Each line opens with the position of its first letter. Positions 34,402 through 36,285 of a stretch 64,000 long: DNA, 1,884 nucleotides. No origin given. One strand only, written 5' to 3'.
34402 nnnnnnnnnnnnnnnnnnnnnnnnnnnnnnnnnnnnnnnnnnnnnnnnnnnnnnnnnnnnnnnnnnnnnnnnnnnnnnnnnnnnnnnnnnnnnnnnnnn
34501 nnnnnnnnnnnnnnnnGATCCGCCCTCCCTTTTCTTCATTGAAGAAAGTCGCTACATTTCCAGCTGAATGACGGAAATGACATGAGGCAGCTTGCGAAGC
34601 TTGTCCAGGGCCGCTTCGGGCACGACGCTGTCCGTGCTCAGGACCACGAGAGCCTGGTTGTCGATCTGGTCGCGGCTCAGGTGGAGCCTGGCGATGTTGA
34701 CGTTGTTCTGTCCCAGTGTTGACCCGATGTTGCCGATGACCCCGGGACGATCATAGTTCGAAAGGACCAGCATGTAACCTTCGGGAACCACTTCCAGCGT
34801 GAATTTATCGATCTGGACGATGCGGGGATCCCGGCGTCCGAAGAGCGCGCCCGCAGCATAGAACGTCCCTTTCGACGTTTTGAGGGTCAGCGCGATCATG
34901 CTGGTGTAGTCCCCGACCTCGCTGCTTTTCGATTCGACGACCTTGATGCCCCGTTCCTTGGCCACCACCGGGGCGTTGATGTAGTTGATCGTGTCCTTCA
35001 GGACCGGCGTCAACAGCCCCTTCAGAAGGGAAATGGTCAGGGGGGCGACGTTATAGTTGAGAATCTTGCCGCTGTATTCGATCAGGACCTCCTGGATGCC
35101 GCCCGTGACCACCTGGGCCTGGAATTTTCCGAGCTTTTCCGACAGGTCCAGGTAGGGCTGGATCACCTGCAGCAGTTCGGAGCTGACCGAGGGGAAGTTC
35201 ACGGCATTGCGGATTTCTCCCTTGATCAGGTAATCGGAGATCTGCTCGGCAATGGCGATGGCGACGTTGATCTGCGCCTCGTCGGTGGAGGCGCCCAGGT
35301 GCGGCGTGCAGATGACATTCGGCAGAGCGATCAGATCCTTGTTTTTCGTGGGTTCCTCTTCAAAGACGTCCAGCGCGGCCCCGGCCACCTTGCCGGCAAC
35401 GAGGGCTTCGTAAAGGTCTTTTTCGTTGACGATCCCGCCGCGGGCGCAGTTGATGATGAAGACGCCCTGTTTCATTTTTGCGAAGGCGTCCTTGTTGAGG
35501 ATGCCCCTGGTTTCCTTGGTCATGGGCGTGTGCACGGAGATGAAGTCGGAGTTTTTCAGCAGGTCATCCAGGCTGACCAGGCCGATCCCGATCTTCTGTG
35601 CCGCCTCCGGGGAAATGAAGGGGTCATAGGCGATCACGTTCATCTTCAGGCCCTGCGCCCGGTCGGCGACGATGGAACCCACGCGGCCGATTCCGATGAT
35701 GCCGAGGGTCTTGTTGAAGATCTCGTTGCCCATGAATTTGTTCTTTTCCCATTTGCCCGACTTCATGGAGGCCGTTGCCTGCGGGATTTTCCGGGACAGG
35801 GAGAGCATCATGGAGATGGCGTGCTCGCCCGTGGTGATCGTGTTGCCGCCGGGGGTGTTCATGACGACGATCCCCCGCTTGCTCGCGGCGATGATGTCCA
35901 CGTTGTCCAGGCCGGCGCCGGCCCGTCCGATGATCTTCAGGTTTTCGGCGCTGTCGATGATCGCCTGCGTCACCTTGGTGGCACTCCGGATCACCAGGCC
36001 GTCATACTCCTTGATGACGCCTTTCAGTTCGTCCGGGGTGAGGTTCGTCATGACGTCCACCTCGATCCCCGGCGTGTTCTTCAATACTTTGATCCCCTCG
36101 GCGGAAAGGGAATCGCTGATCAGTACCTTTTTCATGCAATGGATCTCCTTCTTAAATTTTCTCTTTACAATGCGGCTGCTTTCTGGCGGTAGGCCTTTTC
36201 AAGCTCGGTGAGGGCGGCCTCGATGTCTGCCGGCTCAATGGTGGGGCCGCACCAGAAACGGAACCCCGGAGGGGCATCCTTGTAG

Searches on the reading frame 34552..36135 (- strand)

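Call 89: search_protein_families(library=pfam, max_evalue=0.00001, proteins=[window:34552-36135:-])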
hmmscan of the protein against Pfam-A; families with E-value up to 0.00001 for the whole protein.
window:34552-36135:- (527 aa): 4 families
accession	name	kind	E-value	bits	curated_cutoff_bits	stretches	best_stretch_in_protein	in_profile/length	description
PF02826.25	2-Hacid_dh_C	-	1.4e-66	223.7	25.1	1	107-281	1-178/178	D-isomer specific 2-hydroxyacid dehydrogenase, NAD binding domain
PF19304.4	PGDH_inter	-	6.7e-37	126.7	27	1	325-442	2-118/119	D-3-phosphoglycerate dehydrogenase intervening domain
PF00389.36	2-Hacid_dh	-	2.5e-36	124.8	24.6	1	4-313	1-134/134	D-isomer specific 2-hydroxyacid dehydrogenase, catalytic domain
PF01842.31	ACT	-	2.9e-11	43.3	27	1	454-517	1-65/66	ACT domain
